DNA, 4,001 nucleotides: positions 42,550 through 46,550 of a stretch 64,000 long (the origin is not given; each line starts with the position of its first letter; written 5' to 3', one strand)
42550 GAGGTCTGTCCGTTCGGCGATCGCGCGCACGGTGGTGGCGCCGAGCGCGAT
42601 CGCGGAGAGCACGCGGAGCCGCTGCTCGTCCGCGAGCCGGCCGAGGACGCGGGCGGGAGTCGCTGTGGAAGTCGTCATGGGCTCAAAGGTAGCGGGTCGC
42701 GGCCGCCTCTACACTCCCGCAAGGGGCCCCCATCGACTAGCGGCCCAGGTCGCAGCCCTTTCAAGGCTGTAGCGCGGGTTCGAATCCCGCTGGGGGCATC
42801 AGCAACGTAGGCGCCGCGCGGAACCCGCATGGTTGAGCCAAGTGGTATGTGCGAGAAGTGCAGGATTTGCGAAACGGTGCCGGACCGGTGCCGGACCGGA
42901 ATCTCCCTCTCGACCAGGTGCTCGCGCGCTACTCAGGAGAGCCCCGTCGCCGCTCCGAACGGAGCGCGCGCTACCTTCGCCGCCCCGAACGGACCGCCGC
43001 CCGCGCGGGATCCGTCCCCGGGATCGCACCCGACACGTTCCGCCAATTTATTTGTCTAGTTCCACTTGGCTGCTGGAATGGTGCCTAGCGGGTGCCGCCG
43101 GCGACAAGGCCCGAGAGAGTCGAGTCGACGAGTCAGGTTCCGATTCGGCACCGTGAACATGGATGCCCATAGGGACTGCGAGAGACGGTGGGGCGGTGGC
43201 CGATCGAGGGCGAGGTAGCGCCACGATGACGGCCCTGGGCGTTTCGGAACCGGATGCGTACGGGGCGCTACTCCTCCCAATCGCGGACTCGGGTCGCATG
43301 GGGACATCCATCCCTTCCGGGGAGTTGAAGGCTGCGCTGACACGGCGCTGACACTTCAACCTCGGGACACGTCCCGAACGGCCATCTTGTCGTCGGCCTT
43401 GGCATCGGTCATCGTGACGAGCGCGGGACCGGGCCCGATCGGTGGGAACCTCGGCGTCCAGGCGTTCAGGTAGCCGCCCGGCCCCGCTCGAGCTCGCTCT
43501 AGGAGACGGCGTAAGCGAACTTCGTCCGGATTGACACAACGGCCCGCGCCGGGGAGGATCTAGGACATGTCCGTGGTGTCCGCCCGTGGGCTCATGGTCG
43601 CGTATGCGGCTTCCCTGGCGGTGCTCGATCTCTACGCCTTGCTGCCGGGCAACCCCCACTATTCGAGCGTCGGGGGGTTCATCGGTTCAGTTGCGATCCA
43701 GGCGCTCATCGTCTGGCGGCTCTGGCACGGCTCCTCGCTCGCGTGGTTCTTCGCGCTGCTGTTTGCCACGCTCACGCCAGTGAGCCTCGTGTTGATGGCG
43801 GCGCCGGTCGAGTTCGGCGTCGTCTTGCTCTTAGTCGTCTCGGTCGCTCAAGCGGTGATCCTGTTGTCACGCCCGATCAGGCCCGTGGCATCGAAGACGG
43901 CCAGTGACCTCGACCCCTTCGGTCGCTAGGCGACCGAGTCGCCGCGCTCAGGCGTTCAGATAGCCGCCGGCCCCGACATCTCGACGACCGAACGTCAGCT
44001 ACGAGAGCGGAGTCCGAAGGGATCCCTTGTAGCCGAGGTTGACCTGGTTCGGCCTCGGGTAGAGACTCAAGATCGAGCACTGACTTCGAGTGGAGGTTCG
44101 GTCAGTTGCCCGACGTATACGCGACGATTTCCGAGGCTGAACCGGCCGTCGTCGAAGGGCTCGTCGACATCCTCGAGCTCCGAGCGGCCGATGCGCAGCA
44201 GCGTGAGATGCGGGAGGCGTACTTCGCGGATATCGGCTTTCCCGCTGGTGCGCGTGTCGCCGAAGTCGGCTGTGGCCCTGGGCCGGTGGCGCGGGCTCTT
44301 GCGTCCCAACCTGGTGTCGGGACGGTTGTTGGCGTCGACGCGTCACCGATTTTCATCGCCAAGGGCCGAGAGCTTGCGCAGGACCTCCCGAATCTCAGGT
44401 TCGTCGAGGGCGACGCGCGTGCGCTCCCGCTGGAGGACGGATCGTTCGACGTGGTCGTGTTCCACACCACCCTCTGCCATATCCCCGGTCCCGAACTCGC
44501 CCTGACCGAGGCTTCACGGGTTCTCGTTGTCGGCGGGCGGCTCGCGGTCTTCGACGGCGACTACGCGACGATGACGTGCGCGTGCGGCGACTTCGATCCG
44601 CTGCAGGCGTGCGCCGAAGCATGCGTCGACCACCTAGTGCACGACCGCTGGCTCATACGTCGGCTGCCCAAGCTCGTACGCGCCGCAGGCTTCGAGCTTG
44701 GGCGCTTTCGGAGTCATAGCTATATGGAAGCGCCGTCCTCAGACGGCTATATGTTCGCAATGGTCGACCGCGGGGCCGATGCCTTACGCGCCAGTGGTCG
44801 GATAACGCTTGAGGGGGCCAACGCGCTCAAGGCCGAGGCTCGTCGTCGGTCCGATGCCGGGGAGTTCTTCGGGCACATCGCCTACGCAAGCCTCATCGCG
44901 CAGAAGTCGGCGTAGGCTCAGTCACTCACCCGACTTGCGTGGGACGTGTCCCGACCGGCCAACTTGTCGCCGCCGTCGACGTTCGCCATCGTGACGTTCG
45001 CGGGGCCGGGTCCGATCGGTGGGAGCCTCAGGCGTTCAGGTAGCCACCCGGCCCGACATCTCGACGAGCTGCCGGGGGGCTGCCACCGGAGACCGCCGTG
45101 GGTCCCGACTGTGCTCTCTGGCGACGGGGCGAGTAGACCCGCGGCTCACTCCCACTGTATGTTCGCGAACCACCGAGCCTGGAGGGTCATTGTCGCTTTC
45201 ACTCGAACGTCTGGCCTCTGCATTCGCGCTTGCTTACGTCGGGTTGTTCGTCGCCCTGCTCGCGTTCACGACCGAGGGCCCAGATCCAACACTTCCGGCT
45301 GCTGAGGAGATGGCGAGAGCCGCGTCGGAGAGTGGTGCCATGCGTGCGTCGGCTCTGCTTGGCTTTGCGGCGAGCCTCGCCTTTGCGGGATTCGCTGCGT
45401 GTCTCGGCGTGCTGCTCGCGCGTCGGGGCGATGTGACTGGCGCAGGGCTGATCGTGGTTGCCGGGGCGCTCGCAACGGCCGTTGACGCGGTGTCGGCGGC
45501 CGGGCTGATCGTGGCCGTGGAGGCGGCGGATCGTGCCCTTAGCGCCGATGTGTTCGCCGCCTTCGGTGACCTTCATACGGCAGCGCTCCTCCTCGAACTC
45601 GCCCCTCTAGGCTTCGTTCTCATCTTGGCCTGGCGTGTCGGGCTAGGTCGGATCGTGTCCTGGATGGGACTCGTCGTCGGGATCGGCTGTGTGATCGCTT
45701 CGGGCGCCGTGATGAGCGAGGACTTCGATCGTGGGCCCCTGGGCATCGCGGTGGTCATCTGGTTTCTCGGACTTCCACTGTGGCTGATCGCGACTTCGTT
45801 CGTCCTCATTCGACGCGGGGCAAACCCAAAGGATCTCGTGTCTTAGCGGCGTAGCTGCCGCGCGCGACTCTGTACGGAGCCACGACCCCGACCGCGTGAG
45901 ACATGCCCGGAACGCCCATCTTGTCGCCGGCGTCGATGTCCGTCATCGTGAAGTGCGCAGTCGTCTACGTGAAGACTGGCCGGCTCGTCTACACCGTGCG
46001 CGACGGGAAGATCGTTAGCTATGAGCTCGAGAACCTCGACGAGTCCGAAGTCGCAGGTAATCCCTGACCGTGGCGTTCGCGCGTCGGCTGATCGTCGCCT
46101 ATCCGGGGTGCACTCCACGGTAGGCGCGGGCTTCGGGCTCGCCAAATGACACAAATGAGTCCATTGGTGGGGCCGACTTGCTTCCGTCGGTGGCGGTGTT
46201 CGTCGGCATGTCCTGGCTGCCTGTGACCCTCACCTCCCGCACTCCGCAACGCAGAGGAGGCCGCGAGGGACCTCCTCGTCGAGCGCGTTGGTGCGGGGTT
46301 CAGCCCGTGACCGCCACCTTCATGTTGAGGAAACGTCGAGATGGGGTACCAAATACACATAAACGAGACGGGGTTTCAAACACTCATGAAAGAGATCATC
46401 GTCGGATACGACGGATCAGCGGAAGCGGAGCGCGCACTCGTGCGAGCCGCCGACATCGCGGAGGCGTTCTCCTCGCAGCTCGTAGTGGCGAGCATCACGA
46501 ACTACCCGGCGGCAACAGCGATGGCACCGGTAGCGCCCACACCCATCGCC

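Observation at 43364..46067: An approximately 120-nt interspersed repeat punctuates a same-strand array of unrelated small genes (cassette-like organisation)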

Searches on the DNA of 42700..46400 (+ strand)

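Call 37: search_rna_families(source=window, start=42700, end=46400, threshold=evalue, max_evalue=10)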
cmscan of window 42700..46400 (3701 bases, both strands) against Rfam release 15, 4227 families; matches with E-value up to 10: 6.
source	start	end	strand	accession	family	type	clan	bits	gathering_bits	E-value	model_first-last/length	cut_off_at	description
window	42726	42798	+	RF00005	tRNA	Gene; tRNA;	CL00001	62.6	29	1.9e-12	1-71/71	no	tRNA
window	42726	42799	-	RF04354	Plastid-ycf2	Cis-reg;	-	28.2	65.7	0.0064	1-75/75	no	Plastid-ycf2 5UTR RNA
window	45699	45776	+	RF01552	TB9Cs1H2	Gene; snRNA; snoRNA; HACA-box;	-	18.4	35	6.4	1-86/86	no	Trypanosomatid snoRNA TB9Cs1H2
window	42774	42790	-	RF04351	Plastid-psbl-rps4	Cis-reg;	-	16.8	68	6.5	9-25/53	no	Plastid-psbl-rps4 3UTR RNA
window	44830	44899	-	RF04235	mir-242_2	Gene; miRNA;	-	16.4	56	4.9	1-81/81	no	mir-242_2 microRNA precursor family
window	45622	45683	-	RF00163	Hammerhead_1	Gene; ribozyme;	CL00010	15.6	34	7.9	1-45/45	no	Hammerhead ribozyme (type I)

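Call 42: search_dna_similar(query=window:43360-43500:+, collection=plasmids, mode=distant, max_evalue=0.01)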
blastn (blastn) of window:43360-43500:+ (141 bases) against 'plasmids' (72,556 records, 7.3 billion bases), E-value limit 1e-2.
Records with a match: 1; places in all: 1; records where one place covers at least 80% of the query: 0.
Best place of each record, by identity: 90-95% 1.
By first word of the organism name: Aquincola 1.
By predicted mobility (MOB-suite, as given by PLSDB): non-mobilizable 1.
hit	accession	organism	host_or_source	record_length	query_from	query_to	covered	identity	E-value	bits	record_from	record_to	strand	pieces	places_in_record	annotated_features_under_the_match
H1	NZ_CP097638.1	Aquincola tertiaricarbonis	cell culture,water supply well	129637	20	52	23%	90.9%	9e-3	47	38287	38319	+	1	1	AraC family transcriptional regulator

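Call 43: search_dna_similar(query=window:43360-43500:+, collection=phages, mode=distant, max_evalue=0.01)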
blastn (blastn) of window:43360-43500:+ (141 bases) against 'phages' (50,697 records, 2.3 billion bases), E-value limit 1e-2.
No match.

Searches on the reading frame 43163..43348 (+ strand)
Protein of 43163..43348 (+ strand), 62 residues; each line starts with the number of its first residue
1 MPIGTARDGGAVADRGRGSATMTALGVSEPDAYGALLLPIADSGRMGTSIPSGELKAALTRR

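Call 95: search_protein_families(library=ncbifam, proteins=[window:43163-43348:+], max_evalue=0.01)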
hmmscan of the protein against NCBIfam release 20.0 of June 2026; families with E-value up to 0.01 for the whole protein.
window:43163-43348:+ (62 aa): 0 families

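Call 96: search_protein_families(library=padloc, proteins=[window:43163-43348:+], max_evalue=0.01)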
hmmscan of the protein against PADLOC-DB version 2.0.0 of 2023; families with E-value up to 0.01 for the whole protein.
window:43163-43348:+ (62 aa): 0 families

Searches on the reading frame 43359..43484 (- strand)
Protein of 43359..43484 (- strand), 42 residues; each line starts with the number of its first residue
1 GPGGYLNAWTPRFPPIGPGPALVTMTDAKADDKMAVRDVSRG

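Call 53: find_homologous_proteins(query=A6, max_evalue=10)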
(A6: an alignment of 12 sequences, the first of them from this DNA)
Query A6 (12 sequences) (42 aa, profile of the alignment): 2 proteins with E <= 10 among 89 candidates.
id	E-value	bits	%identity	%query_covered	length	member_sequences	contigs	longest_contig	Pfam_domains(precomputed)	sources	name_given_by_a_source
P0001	5.6e-12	63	42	90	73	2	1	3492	-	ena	-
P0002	1.0e-6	46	81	50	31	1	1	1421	-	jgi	jgi:hypothetical protein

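Call 55: find_encoding_contigs(protein=P0001, flank=10000)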
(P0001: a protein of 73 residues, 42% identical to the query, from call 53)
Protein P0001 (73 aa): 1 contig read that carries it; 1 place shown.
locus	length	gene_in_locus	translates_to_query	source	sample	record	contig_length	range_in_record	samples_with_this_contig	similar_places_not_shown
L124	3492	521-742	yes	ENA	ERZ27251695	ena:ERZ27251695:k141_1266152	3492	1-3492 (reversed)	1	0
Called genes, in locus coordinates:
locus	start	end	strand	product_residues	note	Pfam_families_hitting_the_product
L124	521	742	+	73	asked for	-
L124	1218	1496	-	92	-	-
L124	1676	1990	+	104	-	-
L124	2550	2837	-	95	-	-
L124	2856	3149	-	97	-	-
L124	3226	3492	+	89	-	?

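Call 56: find_encoding_contigs(protein=P0002, flank=10000)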
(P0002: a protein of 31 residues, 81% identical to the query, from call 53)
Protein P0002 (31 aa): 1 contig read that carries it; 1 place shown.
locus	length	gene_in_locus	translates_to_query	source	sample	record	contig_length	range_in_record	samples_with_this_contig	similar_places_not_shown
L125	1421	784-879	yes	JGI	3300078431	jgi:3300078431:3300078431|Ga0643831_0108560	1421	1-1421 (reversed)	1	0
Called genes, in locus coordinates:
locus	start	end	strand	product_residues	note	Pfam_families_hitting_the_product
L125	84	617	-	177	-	-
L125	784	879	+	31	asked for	-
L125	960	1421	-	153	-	?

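Call 100: search_protein_representatives(alignment_id=A10)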
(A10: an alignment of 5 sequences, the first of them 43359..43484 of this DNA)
Query: 5 sequences, 62 profile positions. Proteins with E-value up to 0.001 (for the whole library): 7; up to 1e-10: 1; up to 1e-30: 0. The best 7 are listed.
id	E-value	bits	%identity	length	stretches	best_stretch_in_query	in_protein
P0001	2.1e-30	120.7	-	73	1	1-62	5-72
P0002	8.0e-09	51.6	-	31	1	6-39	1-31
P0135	1.5e-05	41.2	-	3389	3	24-50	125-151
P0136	6.0e-05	39.2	-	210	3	16-42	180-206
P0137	7.0e-05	39.0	-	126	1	18-46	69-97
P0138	1.1e-04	38.3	-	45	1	20-44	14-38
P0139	8.1e-04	35.6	-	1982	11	11-28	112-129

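Call 102: find_encoding_contigs(protein=P0137, flank=10000, max_places=6)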
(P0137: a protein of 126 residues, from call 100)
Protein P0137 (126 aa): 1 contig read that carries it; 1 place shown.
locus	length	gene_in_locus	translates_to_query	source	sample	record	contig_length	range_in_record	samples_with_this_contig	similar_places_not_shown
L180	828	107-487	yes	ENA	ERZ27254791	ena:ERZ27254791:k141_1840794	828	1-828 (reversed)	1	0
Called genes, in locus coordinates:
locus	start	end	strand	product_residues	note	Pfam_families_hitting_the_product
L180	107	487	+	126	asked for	-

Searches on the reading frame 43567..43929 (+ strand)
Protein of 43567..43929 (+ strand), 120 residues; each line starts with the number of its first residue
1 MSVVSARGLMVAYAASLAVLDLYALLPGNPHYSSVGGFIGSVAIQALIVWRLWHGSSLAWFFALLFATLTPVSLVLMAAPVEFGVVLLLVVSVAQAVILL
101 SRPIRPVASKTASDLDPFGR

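Call 16: search_protein_families(library=pfam, proteins=[window:43567-43926:+], max_evalue=0.1)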
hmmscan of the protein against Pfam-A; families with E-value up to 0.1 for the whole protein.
window:43567-43926:+ (120 aa): 0 families

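Call 17: find_encoding_contigs(protein=window:43567-43929:+, flank=10000, max_places=10)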
Protein window:43567-43929:+ (120 aa): no gene with exactly this product is on record in the collection.

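Call 95: search_protein_families(library=ncbifam, proteins=[window:43567-43926:+], max_evalue=0.01)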
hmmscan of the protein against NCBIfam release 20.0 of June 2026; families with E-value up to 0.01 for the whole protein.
window:43567-43926:+ (120 aa): 0 families

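Call 96: search_protein_families(library=padloc, proteins=[window:43567-43926:+], max_evalue=0.01)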
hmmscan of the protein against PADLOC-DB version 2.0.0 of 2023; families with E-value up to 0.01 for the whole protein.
window:43567-43926:+ (120 aa): 0 families

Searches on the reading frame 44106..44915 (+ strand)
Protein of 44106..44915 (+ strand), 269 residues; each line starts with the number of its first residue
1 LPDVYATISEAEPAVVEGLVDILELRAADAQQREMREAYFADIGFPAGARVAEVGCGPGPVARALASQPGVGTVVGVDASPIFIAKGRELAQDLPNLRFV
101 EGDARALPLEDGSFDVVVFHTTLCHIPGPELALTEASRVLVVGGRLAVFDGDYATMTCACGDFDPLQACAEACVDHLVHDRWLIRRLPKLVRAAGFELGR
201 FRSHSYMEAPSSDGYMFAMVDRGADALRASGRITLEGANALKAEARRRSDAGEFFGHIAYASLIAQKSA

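Call 14: find_encoding_contigs(protein=window:44106-44915:+, flank=10000, max_places=10)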
Protein window:44106-44915:+ (269 aa): no gene with exactly this product is on record in the collection.

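Call 16: search_protein_families(library=pfam, proteins=[window:44106-44912:+], max_evalue=0.1)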
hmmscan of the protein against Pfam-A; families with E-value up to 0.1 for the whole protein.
window:44106-44912:+ (269 aa): 12 families
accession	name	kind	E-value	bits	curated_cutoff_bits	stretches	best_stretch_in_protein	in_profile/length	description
PF08241.18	Methyltransf_11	-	8.7e-24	84.4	21.2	1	53-147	2-94/95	Methyltransferase domain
PF13649.12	Methyltransf_25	-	1.2e-21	77.7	27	1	51-144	1-97/97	Methyltransferase domain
PF13847.12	Methyltransf_31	-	3.3e-19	69.5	27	1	48-152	4-113/145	Methyltransferase domain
PF08242.18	Methyltransf_12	-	4.6e-14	53.4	30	1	53-146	2-98/98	Methyltransferase domain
PF01209.24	Ubie_methyltran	-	3.5e-11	43.4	20.1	1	47-152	47-155/233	ubiE/COQ5 methyltransferase family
PF13489.12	Methyltransf_23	-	2.5e-10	40.8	27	1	44-146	17-114/164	Methyltransferase domain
PF05148.21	Methyltransf_8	-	0.00061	20.2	27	1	96-148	105-156/219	Hypothetical methyltransferase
PF01728.25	FtsJ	-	0.00098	19.5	24.1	1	45-111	19-82/181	FtsJ-like methyltransferase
PF07021.18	MetW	-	0.0026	17.8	21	1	46-139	12-101/193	Methionine biosynthesis protein MetW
PF05175.20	MTS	-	0.0037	17.4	23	1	49-120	33-109/170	Methyltransferase small domain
PF01135.25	PCMT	-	0.022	14.9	20.3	1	45-129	71-158/210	Protein-L-isoaspartate(D-aspartate) O-methyltransferase (PCMT)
PF02390.23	Methyltransf_4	-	0.038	13.9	24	1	51-117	5-76/173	Putative methyltransferase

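Call 95: search_protein_families(library=ncbifam, proteins=[window:44106-44912:+], max_evalue=0.01)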
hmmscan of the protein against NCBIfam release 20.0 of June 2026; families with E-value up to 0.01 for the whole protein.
window:44106-44912:+ (269 aa): 39 families (the best 25 are shown)
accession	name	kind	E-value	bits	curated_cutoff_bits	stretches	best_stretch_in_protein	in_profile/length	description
NF045667.1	MTase_DVU1556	equivalog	2.6e-21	76.1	155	1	41-207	16-171/213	DVU_1556 family methyltransferase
NF041537.1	ArsM_AhpD_UU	exception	2.7e-15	56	510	1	47-150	76-182/345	arsenite methyltransferase/AhpD domain selenoprotein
TIGR01934.1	MenG_MenH_UbiE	subfamily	1.9e-14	53.5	158.35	1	32-150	24-143/223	ubiquinone/menaquinone biosynthesis methyltransferase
NF047649.1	MTase_UXPK_star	exception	4.9e-13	48.7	460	1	48-150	78-183/283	methyltransferase/UXPK-star double selenoprotein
NF041536.1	ArsM_DUF2284_UU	exception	5.9e-13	48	575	1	47-150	76-182/459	arsenite methyltransferase/DUF2284 domain selenoprotein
NF043040.1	corrin_prot_MT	hypoth_equivalog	7.2e-13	48.5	180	1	4-155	3-154/216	corrinoid protein-associated methyltransferase CpaM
NF001244.0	PRK00216.1-5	equivalog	1.3e-12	47.5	216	1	36-150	37-155/236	bifunctional demethylmenaquinone methyltransferase/2-methoxy-6-polyprenyl-1,4-benzoquinol methylase UbiE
NF001243.0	PRK00216.1-4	equivalog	7.5e-12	45.1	235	1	32-156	32-159/237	demethylmenaquinone methyltransferase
NF045825.1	FAmtase_mtf2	equivalog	1.1e-11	44.4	400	1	47-149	58-159/248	fatty-acid O-methyltransferase Mtf2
NF008823.0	PRK11873.1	subfamily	1.4e-11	44.4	263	1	47-150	77-183/272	arsenite methyltransferase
NF045823.1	PthPhpthDimycoMt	equivalog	3.2e-11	42.9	300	1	23-149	40-167/256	phthiotriol/phenolphthiotriol dimycocerosates methyltransferase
NF001241.0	PRK00216.1-2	equivalog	2.8e-10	40.2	327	1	30-151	34-150/231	demethylmenaquinone methyltransferase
TIGR02752.1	MenG_heptapren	equivalog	6.5e-10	38.9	419.85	1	34-156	32-157/231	demethylmenaquinone methyltransferase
NF001242.0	PRK00216.1-3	equivalog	1.6e-09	37.6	351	1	50-150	73-177/258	bifunctional demethylmenaquinone methyltransferase/2-methoxy-6-polyprenyl-1,4-benzoquinol methylase UbiE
NF010703.0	PRK14103.1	equivalog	3.3e-09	36.5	320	1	25-148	8-124/256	trans-aconitate 2-methyltransferase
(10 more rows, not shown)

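Call 96: search_protein_families(library=padloc, proteins=[window:44106-44912:+], max_evalue=0.01)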
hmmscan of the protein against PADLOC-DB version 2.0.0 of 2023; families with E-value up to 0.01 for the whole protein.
window:44106-44912:+ (269 aa): 1 family
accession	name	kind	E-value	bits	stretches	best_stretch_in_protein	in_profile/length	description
PDLC04134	mad2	-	9.9e-21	72.1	1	32-153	276-399/492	mads_2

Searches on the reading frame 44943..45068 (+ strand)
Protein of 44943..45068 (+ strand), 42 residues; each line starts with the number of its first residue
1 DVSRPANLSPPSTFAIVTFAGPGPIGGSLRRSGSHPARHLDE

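Call 83: find_homologous_proteins(query=A9, max_evalue=10)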
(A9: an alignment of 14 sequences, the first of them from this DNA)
Query A9 (14 sequences) (42 aa, profile of the alignment): 1 proteins with E <= 10 among 78 candidates.
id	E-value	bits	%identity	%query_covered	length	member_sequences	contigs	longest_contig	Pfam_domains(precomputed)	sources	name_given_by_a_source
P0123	8.1e-3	34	28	90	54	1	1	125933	-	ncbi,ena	-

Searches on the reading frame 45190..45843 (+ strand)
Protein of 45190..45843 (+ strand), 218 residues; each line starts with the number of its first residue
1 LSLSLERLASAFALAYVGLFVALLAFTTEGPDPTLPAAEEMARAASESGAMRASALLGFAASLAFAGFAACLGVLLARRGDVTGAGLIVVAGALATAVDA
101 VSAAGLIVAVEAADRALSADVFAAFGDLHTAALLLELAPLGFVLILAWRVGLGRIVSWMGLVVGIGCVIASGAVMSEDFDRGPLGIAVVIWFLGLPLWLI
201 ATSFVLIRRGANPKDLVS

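Call 16: search_protein_families(library=pfam, proteins=[window:45190-45843:+], max_evalue=0.1)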
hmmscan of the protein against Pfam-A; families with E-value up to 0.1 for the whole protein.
window:45190-45843:+ (218 aa): 1 family
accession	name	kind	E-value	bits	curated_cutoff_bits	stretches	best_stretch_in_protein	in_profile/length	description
PF15004.11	MYEOV2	-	0.026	15.4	27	1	99-129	23-53/57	Myeloma-overexpressed-like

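Call 95: search_protein_families(library=ncbifam, proteins=[window:45190-45843:+], max_evalue=0.01)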
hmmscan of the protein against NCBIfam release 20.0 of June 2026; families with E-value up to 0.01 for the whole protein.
window:45190-45843:+ (218 aa): 0 families

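Call 96: search_protein_families(library=padloc, proteins=[window:45190-45843:+], max_evalue=0.01)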
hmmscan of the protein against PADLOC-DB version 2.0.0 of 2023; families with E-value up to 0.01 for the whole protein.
window:45190-45843:+ (218 aa): 0 families
